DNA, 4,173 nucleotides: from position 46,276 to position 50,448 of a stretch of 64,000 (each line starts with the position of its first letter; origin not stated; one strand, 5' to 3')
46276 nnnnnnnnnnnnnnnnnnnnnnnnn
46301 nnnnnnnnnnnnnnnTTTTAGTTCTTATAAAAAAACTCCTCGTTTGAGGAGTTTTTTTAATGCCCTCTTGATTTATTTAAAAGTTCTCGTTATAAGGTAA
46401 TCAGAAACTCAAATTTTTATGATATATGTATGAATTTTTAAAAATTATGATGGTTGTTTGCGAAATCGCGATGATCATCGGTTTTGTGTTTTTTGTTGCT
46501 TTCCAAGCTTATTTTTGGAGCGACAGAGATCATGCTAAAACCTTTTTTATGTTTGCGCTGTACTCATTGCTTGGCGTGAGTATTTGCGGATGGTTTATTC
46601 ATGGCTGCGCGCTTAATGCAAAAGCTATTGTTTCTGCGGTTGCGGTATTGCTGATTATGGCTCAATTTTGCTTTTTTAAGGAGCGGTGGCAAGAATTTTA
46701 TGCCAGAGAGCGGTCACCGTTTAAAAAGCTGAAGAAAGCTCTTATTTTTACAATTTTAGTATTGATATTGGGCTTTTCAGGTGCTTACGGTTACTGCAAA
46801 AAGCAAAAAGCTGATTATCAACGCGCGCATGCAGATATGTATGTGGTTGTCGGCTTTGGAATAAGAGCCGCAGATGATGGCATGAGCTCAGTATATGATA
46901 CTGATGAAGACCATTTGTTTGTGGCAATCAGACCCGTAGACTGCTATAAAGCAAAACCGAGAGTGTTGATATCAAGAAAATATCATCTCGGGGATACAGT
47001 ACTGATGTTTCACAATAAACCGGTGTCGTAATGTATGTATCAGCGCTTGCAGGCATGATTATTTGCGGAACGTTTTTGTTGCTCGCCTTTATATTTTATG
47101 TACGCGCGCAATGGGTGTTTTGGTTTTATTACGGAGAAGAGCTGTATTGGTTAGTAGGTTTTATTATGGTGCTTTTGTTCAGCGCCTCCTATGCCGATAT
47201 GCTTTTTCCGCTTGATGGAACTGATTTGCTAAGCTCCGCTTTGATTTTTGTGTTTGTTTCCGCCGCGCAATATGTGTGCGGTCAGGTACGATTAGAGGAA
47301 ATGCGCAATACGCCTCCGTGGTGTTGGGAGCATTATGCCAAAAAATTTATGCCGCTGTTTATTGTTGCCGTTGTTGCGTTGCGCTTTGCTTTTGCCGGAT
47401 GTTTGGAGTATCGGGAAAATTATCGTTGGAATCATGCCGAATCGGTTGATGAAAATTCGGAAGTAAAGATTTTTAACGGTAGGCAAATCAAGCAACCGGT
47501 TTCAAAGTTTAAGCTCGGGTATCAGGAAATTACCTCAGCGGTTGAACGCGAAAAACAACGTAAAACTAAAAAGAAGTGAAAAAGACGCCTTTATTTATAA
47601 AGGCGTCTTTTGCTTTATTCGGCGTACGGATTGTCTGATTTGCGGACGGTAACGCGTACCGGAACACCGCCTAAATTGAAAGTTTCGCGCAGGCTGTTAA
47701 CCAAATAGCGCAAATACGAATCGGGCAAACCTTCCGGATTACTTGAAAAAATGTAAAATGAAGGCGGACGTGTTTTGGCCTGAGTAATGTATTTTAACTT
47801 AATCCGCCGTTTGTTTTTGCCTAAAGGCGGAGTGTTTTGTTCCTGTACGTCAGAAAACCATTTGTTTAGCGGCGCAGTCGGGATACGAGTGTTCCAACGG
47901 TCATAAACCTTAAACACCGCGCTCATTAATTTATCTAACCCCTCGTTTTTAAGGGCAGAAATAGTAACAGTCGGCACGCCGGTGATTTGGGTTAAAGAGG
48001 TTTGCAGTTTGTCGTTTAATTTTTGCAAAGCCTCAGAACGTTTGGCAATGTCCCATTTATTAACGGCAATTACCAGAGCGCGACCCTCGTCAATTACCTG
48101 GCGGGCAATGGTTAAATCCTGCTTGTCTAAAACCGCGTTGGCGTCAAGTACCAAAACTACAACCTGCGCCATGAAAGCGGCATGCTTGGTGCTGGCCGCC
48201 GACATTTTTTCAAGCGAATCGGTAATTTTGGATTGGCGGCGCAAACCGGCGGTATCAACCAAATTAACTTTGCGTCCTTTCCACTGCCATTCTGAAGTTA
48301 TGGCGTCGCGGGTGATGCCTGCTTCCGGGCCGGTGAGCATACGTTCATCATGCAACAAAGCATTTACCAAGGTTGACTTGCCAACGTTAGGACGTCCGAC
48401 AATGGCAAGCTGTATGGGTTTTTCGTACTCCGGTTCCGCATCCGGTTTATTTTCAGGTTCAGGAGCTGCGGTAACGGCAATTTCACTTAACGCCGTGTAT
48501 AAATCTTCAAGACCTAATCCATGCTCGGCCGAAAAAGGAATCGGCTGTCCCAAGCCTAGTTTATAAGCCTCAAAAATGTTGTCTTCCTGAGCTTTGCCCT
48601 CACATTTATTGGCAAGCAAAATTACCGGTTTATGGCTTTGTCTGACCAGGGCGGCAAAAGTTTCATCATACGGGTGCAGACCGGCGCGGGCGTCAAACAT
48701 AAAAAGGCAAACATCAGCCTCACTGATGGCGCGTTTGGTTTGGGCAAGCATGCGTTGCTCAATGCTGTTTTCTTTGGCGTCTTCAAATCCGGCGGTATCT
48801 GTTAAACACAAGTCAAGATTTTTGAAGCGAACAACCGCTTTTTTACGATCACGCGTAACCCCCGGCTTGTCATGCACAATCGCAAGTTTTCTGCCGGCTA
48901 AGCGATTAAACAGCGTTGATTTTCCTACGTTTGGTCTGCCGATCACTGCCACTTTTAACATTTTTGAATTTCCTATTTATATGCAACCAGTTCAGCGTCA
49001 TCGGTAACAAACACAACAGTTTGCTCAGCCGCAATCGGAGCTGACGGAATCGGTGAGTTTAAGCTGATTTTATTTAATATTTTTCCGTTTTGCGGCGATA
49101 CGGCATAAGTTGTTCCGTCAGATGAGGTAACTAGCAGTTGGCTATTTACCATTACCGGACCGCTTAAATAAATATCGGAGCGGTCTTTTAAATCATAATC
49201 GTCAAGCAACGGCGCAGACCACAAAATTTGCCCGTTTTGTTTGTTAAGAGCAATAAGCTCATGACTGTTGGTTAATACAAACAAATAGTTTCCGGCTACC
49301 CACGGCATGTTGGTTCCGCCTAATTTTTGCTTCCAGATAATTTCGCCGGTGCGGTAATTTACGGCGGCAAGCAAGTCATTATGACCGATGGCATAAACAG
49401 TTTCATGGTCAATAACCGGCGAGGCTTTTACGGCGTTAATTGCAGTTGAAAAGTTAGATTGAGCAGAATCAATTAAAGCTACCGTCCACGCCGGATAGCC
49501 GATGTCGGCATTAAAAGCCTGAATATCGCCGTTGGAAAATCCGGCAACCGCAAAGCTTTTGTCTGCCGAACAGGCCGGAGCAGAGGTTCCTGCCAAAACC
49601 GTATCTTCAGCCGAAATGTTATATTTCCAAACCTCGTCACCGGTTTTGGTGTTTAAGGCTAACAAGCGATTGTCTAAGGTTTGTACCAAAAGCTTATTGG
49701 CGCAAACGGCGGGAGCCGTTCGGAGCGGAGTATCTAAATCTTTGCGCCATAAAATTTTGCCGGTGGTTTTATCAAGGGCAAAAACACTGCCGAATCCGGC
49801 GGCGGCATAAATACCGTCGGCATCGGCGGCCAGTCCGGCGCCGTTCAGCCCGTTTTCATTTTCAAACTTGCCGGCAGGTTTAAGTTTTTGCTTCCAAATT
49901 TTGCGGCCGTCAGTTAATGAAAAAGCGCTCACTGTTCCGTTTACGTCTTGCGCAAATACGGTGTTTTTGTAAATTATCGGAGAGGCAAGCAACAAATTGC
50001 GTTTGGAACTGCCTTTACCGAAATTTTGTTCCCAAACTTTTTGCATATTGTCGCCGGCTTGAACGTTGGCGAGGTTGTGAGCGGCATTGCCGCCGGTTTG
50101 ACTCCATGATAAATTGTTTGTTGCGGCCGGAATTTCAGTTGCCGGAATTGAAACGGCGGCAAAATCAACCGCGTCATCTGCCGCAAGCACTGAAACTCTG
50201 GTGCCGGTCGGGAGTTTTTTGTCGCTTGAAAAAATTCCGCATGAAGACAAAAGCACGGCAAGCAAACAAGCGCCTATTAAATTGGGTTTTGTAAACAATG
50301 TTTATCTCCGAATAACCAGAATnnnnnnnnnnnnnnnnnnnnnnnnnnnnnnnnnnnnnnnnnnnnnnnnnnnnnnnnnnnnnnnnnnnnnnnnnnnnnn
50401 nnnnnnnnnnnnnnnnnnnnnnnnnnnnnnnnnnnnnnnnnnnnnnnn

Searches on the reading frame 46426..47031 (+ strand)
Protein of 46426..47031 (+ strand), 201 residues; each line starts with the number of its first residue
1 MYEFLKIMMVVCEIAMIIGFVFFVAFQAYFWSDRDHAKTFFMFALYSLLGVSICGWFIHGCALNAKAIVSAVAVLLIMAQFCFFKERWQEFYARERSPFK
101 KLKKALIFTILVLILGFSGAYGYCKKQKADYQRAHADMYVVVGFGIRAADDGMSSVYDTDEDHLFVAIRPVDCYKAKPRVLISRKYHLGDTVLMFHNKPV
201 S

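Call 7: search_protein_families(library=pfam, proteins=[window:46426-47031:+], max_evalue=0.01)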
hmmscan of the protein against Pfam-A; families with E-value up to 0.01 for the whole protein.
window:46426-47031:+ (201 aa): 1 family
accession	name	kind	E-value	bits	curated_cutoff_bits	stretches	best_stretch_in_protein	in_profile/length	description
PF01925.25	TauE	-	0.00069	19.8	32.6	1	14-120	40-141/237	Sulfite exporter TauE/SafE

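Call 8: search_protein_families(library=ncbifam, proteins=[window:46426-47031:+], max_evalue=0.01)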
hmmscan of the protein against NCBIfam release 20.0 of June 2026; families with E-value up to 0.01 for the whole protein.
window:46426-47031:+ (201 aa): 0 families

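Call 30: search_protein_families(library=phrogs, proteins=[window:46426-47031:+], max_evalue=0.01)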
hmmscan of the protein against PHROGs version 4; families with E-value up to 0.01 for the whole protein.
window:46426-47031:+ (201 aa): 1 family
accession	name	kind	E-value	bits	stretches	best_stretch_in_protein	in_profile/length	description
phrog_21155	-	unknown function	0.0048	18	0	66-88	27-49/53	-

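Call 31: search_protein_families(library=padloc, proteins=[window:46426-47031:+], max_evalue=0.01)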
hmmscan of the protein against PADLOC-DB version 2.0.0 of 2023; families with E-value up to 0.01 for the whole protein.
window:46426-47031:+ (201 aa): 0 families

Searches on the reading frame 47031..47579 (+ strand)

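Call 7: search_protein_families(library=pfam, proteins=[window:47031-47579:+], max_evalue=0.01)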
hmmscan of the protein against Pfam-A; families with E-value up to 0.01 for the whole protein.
window:47031-47579:+ (182 aa): 1 family
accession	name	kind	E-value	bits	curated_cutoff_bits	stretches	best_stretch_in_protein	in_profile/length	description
PF12036.14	DUF3522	-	0.0018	18.9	29.3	1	14-135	102-183/188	Protein of unknown function (DUF3522)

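Call 8: search_protein_families(library=ncbifam, proteins=[window:47031-47579:+], max_evalue=0.01)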
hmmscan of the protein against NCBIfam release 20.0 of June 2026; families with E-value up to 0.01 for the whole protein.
window:47031-47579:+ (182 aa): 0 families

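Call 30: search_protein_families(library=phrogs, proteins=[window:47031-47579:+], max_evalue=0.01)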
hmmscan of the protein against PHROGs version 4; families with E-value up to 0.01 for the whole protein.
window:47031-47579:+ (182 aa): 0 families

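Call 31: search_protein_families(library=padloc, proteins=[window:47031-47579:+], max_evalue=0.01)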
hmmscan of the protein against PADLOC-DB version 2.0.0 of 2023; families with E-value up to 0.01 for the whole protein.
window:47031-47579:+ (182 aa): 0 families

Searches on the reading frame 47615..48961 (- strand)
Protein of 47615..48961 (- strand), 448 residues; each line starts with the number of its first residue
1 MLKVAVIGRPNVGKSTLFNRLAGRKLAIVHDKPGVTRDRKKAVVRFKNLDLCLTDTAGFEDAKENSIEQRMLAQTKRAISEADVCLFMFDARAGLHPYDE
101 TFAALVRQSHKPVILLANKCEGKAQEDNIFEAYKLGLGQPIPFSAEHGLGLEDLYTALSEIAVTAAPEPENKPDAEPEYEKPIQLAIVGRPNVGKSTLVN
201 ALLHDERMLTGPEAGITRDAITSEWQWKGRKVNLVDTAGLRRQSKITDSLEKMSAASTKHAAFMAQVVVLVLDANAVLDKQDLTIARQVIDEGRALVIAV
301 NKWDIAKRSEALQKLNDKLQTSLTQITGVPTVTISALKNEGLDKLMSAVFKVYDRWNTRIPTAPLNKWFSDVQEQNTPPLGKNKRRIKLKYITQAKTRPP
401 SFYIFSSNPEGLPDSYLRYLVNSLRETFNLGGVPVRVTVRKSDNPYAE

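Call 7: search_protein_families(library=pfam, proteins=[window:47615-48961:-], max_evalue=0.01)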
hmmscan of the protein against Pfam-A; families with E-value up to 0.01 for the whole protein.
window:47615-48961:- (448 aa): 29 families (the best 25 are shown)
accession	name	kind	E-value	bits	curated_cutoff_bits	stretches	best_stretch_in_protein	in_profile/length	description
PF01926.29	MMR_HSR1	-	4.7e-55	185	21.9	2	3-119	1-113/113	50S ribosome-binding GTPase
PF02421.24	FeoB_N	-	7.8e-33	113.6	27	2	184-348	2-155/156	Ferrous iron transport protein B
PF14714.11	KH_dom-like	-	1.2e-28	99.7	27.3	1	359-440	1-81/81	KH-domain-like of EngA bacterial GTPase enzymes, C-terminal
PF00009.33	GTP_EFTU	-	3.9e-26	92.2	26.5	2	183-352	4-185/188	Elongation factor Tu GTP binding domain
PF00350.29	Dynamin_N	-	1.6e-16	61.2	27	1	185-218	1-33/168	Dynamin family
PF04548.22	AIG1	-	8.6e-14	51.8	27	1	185-288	3-106/212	AIG1 family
PF00071.28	Ras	-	6.4e-13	49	21.6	2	3-125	1-119/162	Ras family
PF03193.22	RsgA_GTPase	-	1.5e-10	41.6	30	0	165-211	90-135/174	RsgA GTPase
PF08477.19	Roc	-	3.1e-10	40.8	27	2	3-120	1-118/119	Ras of Complex, Roc, domain of DAPkinase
PF10662.15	PduV-EutP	-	1.9e-06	28.2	21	0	259-347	58-139/143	Ethanolamine utilisation - propanediol utilisation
PF09439.16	SRPRB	-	2e-06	27.7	25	0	185-328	6-143/178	Signal recognition particle receptor beta subunit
PF00025.27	Arf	-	1.4e-05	25.1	22.3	0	180-349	12-170/174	ADP-ribosylation factor family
PF00005.33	ABC_tran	-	2.8e-05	25.2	25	0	185-256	14-80/137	ABC transporter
PF19263.5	DUF5906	-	4.2e-05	24.6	27.6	0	188-255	2-74/114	Family of unknown function (DUF5906)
PF03308.22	MeaB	-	6.4e-05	22.5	23.1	0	295-351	173-233/273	Methylmalonyl Co-A mutase-associated GTPase MeaB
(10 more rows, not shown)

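Call 8: search_protein_families(library=ncbifam, proteins=[window:47615-48961:-], max_evalue=0.01)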
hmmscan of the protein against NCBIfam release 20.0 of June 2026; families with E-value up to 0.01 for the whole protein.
window:47615-48961:- (448 aa): 45 families (the best 25 are shown)
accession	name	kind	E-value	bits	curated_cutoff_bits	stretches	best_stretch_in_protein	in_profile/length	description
TIGR03594.1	GTPase_EngA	equivalog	5.5e-159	529.8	306.7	1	3-440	2-432/432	ribosome biogenesis GTPase Der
NF002828.0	PRK03003.1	equivalog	2e-110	369.6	631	1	4-442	43-469/477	ribosome biogenesis GTPase Der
NF007071.0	PRK09518.1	equivalog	2.2e-102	343.8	953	1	4-440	274-698/706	bifunctional cytidylate kinase/GTPase Der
NF000908.1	PRK00089.1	equivalog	4.5e-57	193.5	237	2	4-161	6-166/291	GTPase Era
TIGR00231.1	small_GTP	domain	2.1e-55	187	42.5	2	181-349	2-162/164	GTP-binding protein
NF003661.0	PRK05291.1-3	equivalog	1.1e-54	186.5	380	2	2-171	217-379/448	tRNA uridine-5-carboxymethylaminomethyl(34) synthesis GTPase MnmE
TIGR00450.1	mnmE_trmE_thdF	equivalog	4e-49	167.9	252.6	2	179-324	206-343/446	tRNA uridine-5-carboxymethylaminomethyl(34) synthesis GTPase MnmE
TIGR03918.1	GTP_HydF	equivalog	1.5e-42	145.9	325.55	2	2-165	8-170/392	[FeFe] hydrogenase H-cluster maturation GTPase HydF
TIGR00436.1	era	equivalog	3.6e-41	141.3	116.25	2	3-152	2-153/270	GTPase Era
TIGR03596.1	GTPase_YlqF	equivalog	1.8e-36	126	208.2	2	73-240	13-173/276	ribosome biogenesis GTPase YlqF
TIGR00437.1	feoB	equivalog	1.4e-32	113.2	315.65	2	189-353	1-153/594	ferrous iron transport protein B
TIGR03598.1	GTPase_YsxC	equivalog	1.6e-27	96.4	124.45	2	180-348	16-184/186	ribosome biogenesis GTP-binding protein YihA/YsxC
TIGR03156.1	GTP_HflX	equivalog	1.7e-21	76.5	216.75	2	181-350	188-348/351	GTPase HflX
NF003255.0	PRK04213.1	equivalog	7.5e-20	71.1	164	2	2-59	10-62/204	GTP-binding protein EngB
NF007105.0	PRK09554.1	equivalog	1.2e-18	66.6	683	2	183-352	4-166/772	Fe(2+) transporter permease subunit FeoB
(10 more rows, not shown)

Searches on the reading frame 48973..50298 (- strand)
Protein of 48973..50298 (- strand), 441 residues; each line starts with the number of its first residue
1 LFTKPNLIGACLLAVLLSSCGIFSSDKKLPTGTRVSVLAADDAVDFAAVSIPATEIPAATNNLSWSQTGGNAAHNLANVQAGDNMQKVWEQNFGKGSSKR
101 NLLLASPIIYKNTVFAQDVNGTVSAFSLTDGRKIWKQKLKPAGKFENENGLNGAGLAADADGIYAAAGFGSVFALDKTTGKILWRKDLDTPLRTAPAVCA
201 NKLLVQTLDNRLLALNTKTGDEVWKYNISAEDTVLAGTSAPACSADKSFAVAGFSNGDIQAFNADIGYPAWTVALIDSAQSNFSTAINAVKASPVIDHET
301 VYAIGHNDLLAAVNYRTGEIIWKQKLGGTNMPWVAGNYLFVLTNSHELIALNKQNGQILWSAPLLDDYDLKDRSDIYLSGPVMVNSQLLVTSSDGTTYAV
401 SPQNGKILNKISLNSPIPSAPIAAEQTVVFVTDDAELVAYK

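Call 7: search_protein_families(library=pfam, proteins=[window:48973-50298:-], max_evalue=0.01)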
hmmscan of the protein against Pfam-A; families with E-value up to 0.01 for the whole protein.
window:48973-50298:- (441 aa): 7 families
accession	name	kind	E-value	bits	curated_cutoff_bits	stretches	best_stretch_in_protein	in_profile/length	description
PF13360.13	PQQ_2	-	1.1e-55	189.3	27.6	3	120-361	2-232/233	Outer membrane protein assembly factor BamB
PF13570.13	Beta-prop_ACSF4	-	2e-33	116.6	133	2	239-437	53-238/329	Beta-alanine-activating enzyme, beta-propeller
PF01011.28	PQQ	-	1e-18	67.8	26.7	1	193-231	50-88/595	Glucose/ethanol/alcohol dehydrogenase, beta-propeller domain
PF25293.1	Beta-prop_EMC1_N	-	1.2e-15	58.2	34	2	174-288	45-160/219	EMC1 N-terminal beta-propeller domain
PF23727.1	Beta-prop_FAM234A_B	-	1.6e-08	33.9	26.4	0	123-190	54-120/467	FAM234A/B beta-propeller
PF25171.1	Beta-prop_WDR36-Utp21_1st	-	0.0012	18.8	80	1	156-358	33-217/266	WDR36/Utp21 first beta-propeller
PF23393.2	Beta-prop_WDR90_POC16_2nd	-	0.0032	17.2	60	0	198-225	189-216/291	WDR90/POC16, second beta-propeller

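Call 8: search_protein_families(library=ncbifam, proteins=[window:48973-50298:-], max_evalue=0.01)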
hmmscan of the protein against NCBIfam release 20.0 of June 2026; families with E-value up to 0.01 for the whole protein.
window:48973-50298:- (441 aa): 9 families
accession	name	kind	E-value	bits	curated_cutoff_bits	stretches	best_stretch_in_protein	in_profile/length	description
TIGR03300.1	assembly_YfgL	equivalog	7.4e-66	222.3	285.2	1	71-441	26-377/377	outer membrane protein assembly factor BamB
NF008351.0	PRK11138.1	equivalog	1e-57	195.5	423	1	74-439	33-390/394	outer membrane protein assembly factor BamB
TIGR03075.1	PQQ_enz_alc_DH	subfamily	8.1e-26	90.7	480.05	3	161-282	70-206/530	PQQ-dependent dehydrogenase, methanol/ethanol family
TIGR04528.1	acido_non_PQQ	subfamily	2.3e-18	66.2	650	2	301-363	394-460/493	acido-empty-quinoprotein group A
NF053615.1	SerThrKinAfsKStmc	equivalog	1.9e-14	53.3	1300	2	212-430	503-709/809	protein serine/threonine kinase AfsK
NF041516.1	PA2928_fam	subfamily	9.4e-10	38.4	70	2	310-366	71-131/376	PA2928 family protein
TIGR03074.1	PQQ_membr_DH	subfamily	8.6e-09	33.8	832.65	0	194-231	207-244/783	membrane-bound PQQ-dependent dehydrogenase, glucose/quinate/shikimate family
NF040673.1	PLuB_PQQ_rpt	exception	2.5e-06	26.7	250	0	170-236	267-335/395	PLuB system PQQ-binding repeat protein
NF050114.1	Rv3212_fam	equivalog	0.0021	17.4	150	0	194-227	65-98/393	Rv3212 family protein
